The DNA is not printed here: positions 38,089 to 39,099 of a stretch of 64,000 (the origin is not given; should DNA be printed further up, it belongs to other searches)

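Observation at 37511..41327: Five-gene operon (SLH wall-anchor protein, HPr-kinase-like P-loop protein, PqqD/RRE, Ser/His S26-type peptidase, ABC exporter): a RiPP-like cassette with no small precursor gene and no known core enzyme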

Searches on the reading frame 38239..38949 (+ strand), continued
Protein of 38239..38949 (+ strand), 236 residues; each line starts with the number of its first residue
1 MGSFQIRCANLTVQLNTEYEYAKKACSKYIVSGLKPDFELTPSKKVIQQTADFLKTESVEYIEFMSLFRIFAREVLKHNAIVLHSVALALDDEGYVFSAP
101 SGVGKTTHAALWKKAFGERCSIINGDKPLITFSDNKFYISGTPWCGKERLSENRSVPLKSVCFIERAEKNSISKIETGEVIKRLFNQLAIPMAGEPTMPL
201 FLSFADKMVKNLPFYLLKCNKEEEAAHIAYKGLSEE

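Call 16: search_protein_families(library=ncbifam, proteins=[L007:7439-7600:+, L007:7710-9116:+, L007:6921-7394:+, L006:1750-2949:+, L006:1271-1729:+], max_evalue=0.1)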
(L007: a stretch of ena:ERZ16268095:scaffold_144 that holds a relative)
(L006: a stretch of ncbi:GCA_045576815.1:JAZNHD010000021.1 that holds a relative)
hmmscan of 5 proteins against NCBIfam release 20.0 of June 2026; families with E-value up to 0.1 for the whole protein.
L007:7439-7600:+ (53 aa): 0 families

L007:7710-9116:+ (468 aa): 80 families (the best 25 are shown)
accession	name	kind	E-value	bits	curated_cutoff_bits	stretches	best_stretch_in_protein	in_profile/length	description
TIGR04347.1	pseudo_SAM_Halo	equivalog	3.2e-34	118.8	525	1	96-265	39-208/390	TIGR04347 family pseudo-SAM/SPASM protein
TIGR04051.1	rSAM_NirJ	equivalog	4.2e-32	111.5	515.45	1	97-269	4-176/354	heme d1 biosynthesis radical SAM protein NirJ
TIGR04250.1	SCM_rSAM_ScmE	equivalog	1.9e-30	106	400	1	96-293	4-203/358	SynChlorMet cassette radical SAM/SPASM protein ScmE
TIGR04053.2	TIGR04053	equivalog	3.5e-30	105.5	395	1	97-266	10-183/366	TIGR04053 family radical SAM/SPASM domain-containing protein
TIGR04546.1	rSAM_ahbC_deAc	equivalog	7e-30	104.1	650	1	96-261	40-205/390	12,18-didecarboxysiroheme deacetylase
NF045574.1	sacti_mat_StsB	exception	3.8e-29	101.9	625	2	94-265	95-265/466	StsB family radical SAM/SPASM domain sactipeptide maturase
TIGR04103.1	rSAM_nif11_3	equivalog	1.1e-28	100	725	1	95-426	5-330/412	nif11-class peptide radical SAM maturase 3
TIGR04054.1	rSAM_NirJ1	equivalog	3.3e-28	98.4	650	1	97-259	38-200/387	putative heme d1 biosynthesis radical SAM protein NirJ1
TIGR04545.1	rSAM_ahbD_hemeb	equivalog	3.5e-28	99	500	1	97-426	2-322/339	heme b synthase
TIGR02109.1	PQQ_syn_pqqE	equivalog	2.4e-27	95.8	381.35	1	99-430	11-322/358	pyrroloquinoline quinone biosynthesis protein PqqE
TIGR03962.1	mycofact_rSAM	equivalog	6.2e-27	94.7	265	2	97-260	14-177/339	mycofactocin radical SAM maturase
TIGR04055.1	rSAM_NirJ2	equivalog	1.1e-26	94.2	500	2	97-254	2-159/326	putative heme d1 biosynthesis radical SAM protein NirJ2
TIGR03913.1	rad_SAM_trio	equivalog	1.5e-25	89.6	591.75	1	91-457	14-373/477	GDL motif peptide-associated radical SAM/SPASM maturase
TIGR04303.1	GeoRSP_rSAM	equivalog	4.8e-25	88.8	400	1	97-290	7-198/325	GeoRSP system radical SAM/SPASM protein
TIGR04133.1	rSAM_w_lipo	hypoth_equivalog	1.4e-24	86.7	425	1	94-297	23-228/350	TIGR04133 family radical SAM/SPASM protein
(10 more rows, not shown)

L007:6921-7394:+ (157 aa): 4 families
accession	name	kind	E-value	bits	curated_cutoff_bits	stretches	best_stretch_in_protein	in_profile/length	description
TIGR02228.1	sigpep_I_arch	equivalog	8.2e-07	29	51.85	1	34-113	36-122/158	signal peptidase I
NF046067.1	SigPepSipWBacil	equivalog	0.00039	20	190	1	36-112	45-128/189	signal peptidase I SipW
TIGR02754.1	sod_Ni_protease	equivalog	0.0046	17.4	63.25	1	33-94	2-67/90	nickel-type superoxide dismutase maturation protease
TIGR02227.1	sigpep_I_bact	equivalog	0.015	15.2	47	1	32-81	23-76/162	signal peptidase I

L006:1750-2949:+ (399 aa): 1 family
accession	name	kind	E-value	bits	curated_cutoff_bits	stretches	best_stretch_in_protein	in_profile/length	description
NF000153.1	linco_LnuAN2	exception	0.06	13.1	340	0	115-162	42-89/170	lincosamide nucleotidyltransferase Lnu(AN2)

L006:1271-1729:+ (152 aa): 4 families
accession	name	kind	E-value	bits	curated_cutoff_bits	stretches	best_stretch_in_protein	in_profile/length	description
TIGR02228.1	sigpep_I_arch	equivalog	5.5e-06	26.3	51.85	1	23-95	38-116/158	signal peptidase I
TIGR02754.1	sod_Ni_protease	equivalog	0.0017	18.8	63.25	1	22-81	4-67/90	nickel-type superoxide dismutase maturation protease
TIGR02227.1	sigpep_I_bact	equivalog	0.027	14.3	47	1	22-67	26-75/162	signal peptidase I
NF046067.1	SigPepSipWBacil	equivalog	0.097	12.2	190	0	22-74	44-97/189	signal peptidase I SipW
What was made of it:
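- Relatives' peptidases hit TIGR02228 (call 16).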

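Call 18: find_related_loci(query=A1, collection=genome_contigs, flank=10000)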
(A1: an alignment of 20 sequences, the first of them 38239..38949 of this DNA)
Query A1 (236 aa) in genome_contigs; peptide patterns used: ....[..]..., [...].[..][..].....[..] (x = any residue, [..] = any of these).
599 stretches matched a pattern (row limit reached: there are more); 578 encode a relative of the query (tblastn E <= 1e-3); the best 80 are kept; 80 distinct loci.
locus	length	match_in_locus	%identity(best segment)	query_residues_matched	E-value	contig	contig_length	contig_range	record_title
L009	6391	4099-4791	43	4-233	4e-70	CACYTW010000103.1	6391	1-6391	MAG: uncultured Ruminococcus sp. isolate RUG12270 genome assembly, contig: RUG12270_asm_103, whole genome shotgun sequen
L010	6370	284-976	44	7-236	5e-67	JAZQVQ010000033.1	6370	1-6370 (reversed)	MAG: Eubacteriales bacterium isolate T1900045168_TC20190162.MAGScoT_cleanbin_000007 SGB_5174_k141_5653, whole genome sho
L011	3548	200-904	42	1-235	8e-65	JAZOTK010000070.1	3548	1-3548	MAG: Clostridia bacterium isolate T1900045539_YK20190233.MAGScoT_cleanbin_000014 SGB_7789_k141_226399, whole genome shot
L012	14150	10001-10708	42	2-235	2e-61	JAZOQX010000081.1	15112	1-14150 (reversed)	MAG: Eubacteriales bacterium isolate T1900045564_YK20190258.MAGScoT_cleanbin_000019 SGB_7928_k141_1043452, whole genome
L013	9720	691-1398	39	2-233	5e-61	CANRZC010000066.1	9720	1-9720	MAG TPA_asm: uncultured Acetatifactor sp. isolate SRR13921779_bin.84_metawrap_v1.3_MAG genome assembly, contig: NODE.131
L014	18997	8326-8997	43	6-230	7e-61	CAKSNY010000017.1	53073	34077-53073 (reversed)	MAG: uncultured Clostridia bacterium isolate REFINED_METABAT215_TOP10_CONTIGS_1500_ASSEMBLY_K77_MERGED__Hadza_MoBio_hadz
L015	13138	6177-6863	40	7-234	1e-60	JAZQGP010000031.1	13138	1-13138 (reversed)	MAG: Eubacteriales bacterium isolate T1900044630_TS20190096.MAGScoT_cleanbin_000008 SGB_1022_k141_102221, whole genome s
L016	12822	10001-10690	40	3-234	1e-59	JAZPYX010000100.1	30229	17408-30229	MAG: Clostridia bacterium isolate T1900044646_TS20190112.MAGScoT_cleanbin_000030 SGB_1368_k141_375699, whole genome shot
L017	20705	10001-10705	42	3-233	2e-59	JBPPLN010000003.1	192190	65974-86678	Acutalibacteraceae bacterium SVS042 scaffold_3, whole genome shotgun sequence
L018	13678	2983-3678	42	4-234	4e-59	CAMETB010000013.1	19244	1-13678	MAG: uncultured Clostridia bacterium isolate SRR15057924_bin.15_metaWRAP_v1.3_MAG genome assembly, contig: ERZ10407652.1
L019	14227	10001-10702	38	4-236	3e-58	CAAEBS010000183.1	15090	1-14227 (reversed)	MAG TPA_asm: Clostridia bacterium, isolate HGM12711, WGS project CAAEBS010000000 data, contig: ERS396440_25_k89_261325,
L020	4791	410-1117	39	1-236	4e-58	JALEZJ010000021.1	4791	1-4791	MAG: Erysipelotrichaceae bacterium isolate SUG474 k141_2193168, whole genome shotgun sequence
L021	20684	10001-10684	40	7-233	3e-58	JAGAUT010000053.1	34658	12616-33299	MAG: Clostridia bacterium isolate RGIG8792 Water_deer_Colon.Co__c786698, whole genome shotgun sequence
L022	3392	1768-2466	41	4-236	4e-58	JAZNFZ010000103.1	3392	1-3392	MAG: Eubacteriales bacterium isolate T1900044709_TS20190175.MAGScoT_cleanbin_000012 SGB_1829_k141_1660321, whole genome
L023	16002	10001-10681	41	6-234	1e-57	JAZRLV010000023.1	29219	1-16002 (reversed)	MAG: Clostridia bacterium isolate T1900045429_YK20190120.MAGScoT_cleanbin_000031 SGB_7088_k141_978046, whole genome shot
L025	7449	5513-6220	39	1-233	5e-57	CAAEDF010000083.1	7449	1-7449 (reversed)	MAG TPA_asm: Clostridia bacterium, isolate HGM12720, WGS project CAAEDF010000000 data, contig: ERS396495_2_k85_59583, wh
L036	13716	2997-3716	41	3-236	6e-61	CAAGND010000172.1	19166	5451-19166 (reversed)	MAG TPA_asm: Clostridia bacterium, isolate HGM12831, WGS project CAAGND010000000 data, contig: SRS476839_89_k119_191066,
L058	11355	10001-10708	38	1-233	3e-54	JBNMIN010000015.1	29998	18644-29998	MAG: Oscillospiraceae bacterium isolate CM_BacCAG2242.95 k141_362423_length_29998_cov_15.1841, whole genome shotgun sequ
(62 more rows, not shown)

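Call 34: search_solved_structures(query=A1, max_evalue=1, show_alignments=2)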
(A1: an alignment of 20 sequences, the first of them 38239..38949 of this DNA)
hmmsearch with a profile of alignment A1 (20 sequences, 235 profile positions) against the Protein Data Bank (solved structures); distinct sequences matched with E-value up to 1: 16.
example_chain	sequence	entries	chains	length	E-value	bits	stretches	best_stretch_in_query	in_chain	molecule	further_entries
2p5t_B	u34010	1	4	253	0.11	15.3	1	93-125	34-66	PezT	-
1jb1_A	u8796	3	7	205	0.34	13.7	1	82-106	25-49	HPRK PROTEIN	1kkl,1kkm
2qmh_A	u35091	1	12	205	0.34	13.7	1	82-106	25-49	HPr kinase/phosphorylase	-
9zw5_A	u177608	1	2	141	0.43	13.4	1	90-123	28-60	tRNA threonylcarbamoyladenosine biosynthesis protein TsaE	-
6s7p_A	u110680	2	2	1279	0.48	13.3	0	90-126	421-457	Phosphatidylcholine translocator ABCB4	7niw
7niu_A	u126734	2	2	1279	0.48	13.2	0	90-126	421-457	Isoform 2 of Phosphatidylcholine translocator ABCB4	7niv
6or5_A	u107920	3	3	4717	0.51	13.2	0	94-123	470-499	Midasin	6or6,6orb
1ko7_A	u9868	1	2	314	0.52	13.1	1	80-106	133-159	Hpr kinase/phosphatase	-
8sa0_A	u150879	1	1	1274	0.59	13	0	90-125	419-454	ATP-dependent translocase ABCB1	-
6qex_A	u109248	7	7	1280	0.6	13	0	90-125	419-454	Multidrug resistance protein 1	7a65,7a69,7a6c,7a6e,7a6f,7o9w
8gmg_A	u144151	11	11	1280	0.6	12.9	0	90-125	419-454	ATP-dependent translocase ABCB1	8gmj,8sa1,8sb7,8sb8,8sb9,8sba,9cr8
9oe1_A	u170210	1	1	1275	0.6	12.9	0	89-117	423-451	ATP-binding cassette, sub-family B (MDR/TAP), member 4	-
6c0v_A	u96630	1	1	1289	0.6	12.9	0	90-125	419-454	Multidrug resistance protein 1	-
1ii2_A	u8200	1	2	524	0.61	12.9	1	72-108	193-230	PHOSPHOENOLPYRUVATE CARBOXYKINASE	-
9ody_A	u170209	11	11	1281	0.61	12.9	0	89-117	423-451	ATP-binding cassette, sub-family B (MDR/TAP), member 4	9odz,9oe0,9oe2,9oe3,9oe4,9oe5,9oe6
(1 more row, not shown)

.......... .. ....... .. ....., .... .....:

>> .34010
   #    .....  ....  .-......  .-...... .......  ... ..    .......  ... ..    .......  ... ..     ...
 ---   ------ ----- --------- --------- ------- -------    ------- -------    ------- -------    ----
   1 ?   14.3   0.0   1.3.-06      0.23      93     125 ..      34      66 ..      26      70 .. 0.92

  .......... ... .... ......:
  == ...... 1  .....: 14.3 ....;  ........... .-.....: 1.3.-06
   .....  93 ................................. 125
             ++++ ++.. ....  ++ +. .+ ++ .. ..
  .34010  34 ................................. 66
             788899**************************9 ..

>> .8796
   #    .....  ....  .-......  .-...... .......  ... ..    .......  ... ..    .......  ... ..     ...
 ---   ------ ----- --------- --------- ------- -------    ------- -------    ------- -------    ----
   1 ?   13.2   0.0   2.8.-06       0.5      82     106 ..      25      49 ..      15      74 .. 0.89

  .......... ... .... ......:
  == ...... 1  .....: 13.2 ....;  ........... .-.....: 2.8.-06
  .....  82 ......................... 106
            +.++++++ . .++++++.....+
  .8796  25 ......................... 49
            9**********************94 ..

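Call 42: predict_structure(alignment_id=A1)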
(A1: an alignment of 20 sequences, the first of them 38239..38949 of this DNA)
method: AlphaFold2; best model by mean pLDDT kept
length: 236 residues; sequences in the alignment: 20
mean_pLDDT: 95.2   pTM: 0.90
mean pLDDT of the five models: 95.2, 94.5, 94.1, 93.9, 93.2
residues with pLDDT >= 90: 216; 70-90: 19; 50-70: 1; < 50: 0
segments of 3 or more residues with pLDDT < 50: none
pLDDT, mean of each block of 10 residues (from residue 1): 95 97 96 97 95 94 97 97 97 96 90 97 97 97 91 97 96 96 92 91 97 97 96 86
secondary structure, 60 per line:
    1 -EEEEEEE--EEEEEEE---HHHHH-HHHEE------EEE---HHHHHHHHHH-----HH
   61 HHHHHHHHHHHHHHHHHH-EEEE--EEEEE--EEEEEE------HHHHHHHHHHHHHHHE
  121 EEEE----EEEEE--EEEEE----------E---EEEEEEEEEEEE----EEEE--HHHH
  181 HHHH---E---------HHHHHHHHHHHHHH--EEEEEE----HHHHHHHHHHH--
elements in order: E2-8 E11-17 H21-25 E38-40 H44-53 H59-78 E80-83 E86-90 E93-98 H105-119 E120-124 E129-133 E136-140 E155-166 E171-174 H177-184 H198-211 E214-219 H224-234

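Call 51: fold_search(model_id=the predicted structure, library=pdb)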
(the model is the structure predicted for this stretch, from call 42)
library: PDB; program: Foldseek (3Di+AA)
matches with E <= 10: 427; with E <= 0.001: 67
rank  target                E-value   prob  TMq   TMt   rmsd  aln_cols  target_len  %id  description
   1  1yvy_A                1.0e-06  1.00  0.48  0.26   9.0       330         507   12  Crystal structure of Anaerobiospirillum succiniciproducens phosphoenolpyruvate carboxykinase (released 2005-07-26)
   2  2pxz                  1.2e-06  1.00  0.46  0.24   9.5       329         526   12  E. coli phosphoenolpyruvate carboxykinase (PEPCK) complexed with ATP, Mg2+, Mn2+, carbon dioxide and oxaloacetate (released 2008-04-22)
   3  6com                  1.6e-06  1.00  0.45  0.24   8.7       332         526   12  2.3A crystal structure of E. coli phosphoenolpyruvate carboxykinase mutant Asp269Asn (released 2018-04-04)
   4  1ytm_A                4.2e-06  1.00  0.49  0.26   8.4       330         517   11  Crystal structure of phosphoenolpyruvate carboxykinase of Anaerobiospirillum succiniciproducens complexed with ATP, ox (released 2006-01-24)
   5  1ayl                  4.4e-06  1.00  0.44  0.23   9.1       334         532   12  PHOSPHOENOLPYRUVATE CARBOXYKINASE (released 1997-01-11)
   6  6at2                  4.7e-06  1.00  0.49  0.25  10.5       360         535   12  E. coli phosphoenolpyruvate carboxykinase G209N mutant bound to thiosulfate (released 2018-08-29)
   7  1os1                  5.6e-06  1.00  0.48  0.25   9.3       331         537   13  Structure of Phosphoenolpyruvate Carboxykinase complexed with ATP,Mg, Ca and pyruvate. (released 2003-09-23)
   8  6v2m                  5.6e-06  1.00  0.46  0.24   8.6       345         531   13  Structure of Escherichia coli Asp269Asn mutant phosphoenolpyruvate carboxykinase (released 2019-12-11)
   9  1yvy_B                6.7e-06  1.00  0.50  0.27   7.9       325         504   12  Crystal structure of Anaerobiospirillum succiniciproducens phosphoenolpyruvate carboxykinase (released 2005-07-26)
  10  6crt                  7.6e-06  1.00  0.50  0.26  10.2       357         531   11  Arg65Gln Mutagenic E.coli PCK (released 2018-04-04)
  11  1ylh                  8.1e-06  1.00  0.57  0.29   8.4       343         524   12  Crystal Structure of Phosphoenolpyruvate Carboxykinase from Actinobaccilus succinogenes in Complex with Manganese and Py (released 2005-06-28)
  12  6at3_B                8.1e-06  1.00  0.53  0.27   8.5       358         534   12  E. coli phosphoenolpyruvate carboxykinase Y207F mutant bound to thiosulfate and oxaloacetate (released 2018-08-29)
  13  1aq2                  8.1e-06  1.00  0.51  0.26   9.5       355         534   12  PHOSPHOENOLPYRUVATE CARBOXYKINASE (released 1998-10-14)
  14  1oen                  8.1e-06  1.00  0.49  0.25   8.7       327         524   13  PHOSPHOENOLPYRUVATE CARBOXYKINASE (released 1996-11-08)
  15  6asi                  8.1e-06  1.00  0.50  0.26   8.5       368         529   13  E. coli phosphoenolpyruvate carboxykinase G209S mutant bound to methanesulfonate (released 2018-08-29)
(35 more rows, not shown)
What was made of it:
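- Checked: Its AF2 model (pLDDT 95) matches PEPCK and HprK/P (Foldseek E 1e-6 to 1e-4; calls 42, 51).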

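Call 90: search_protein_families(library=pfam, proteins=[L002:10848-12305:+, L058:5102-9439:+, L036:46-2442:+, L025:5165-5506:+], max_evalue=0.01)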
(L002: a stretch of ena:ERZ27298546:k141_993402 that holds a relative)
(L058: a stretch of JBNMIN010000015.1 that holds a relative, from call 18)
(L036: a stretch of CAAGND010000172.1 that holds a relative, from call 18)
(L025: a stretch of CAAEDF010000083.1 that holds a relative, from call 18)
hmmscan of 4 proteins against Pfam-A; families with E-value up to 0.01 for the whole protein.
L002:10848-12305:+ (485 aa): 1 family
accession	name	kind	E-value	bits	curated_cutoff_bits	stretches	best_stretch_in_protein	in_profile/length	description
PF03442.20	CBM_X2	-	3.1e-05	24.4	28.9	1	164-223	16-72/83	Carbohydrate binding domain X2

L058:5102-9439:+ (1445 aa): 0 families

L036:46-2442:+ (798 aa): 0 families

L025:5165-5506:+ (113 aa): 1 family
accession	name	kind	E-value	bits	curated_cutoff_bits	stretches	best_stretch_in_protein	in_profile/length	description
PF13786.12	DUF4179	-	0.00036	21.3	30.1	1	9-63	4-62/94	Domain of unknown function (DUF4179)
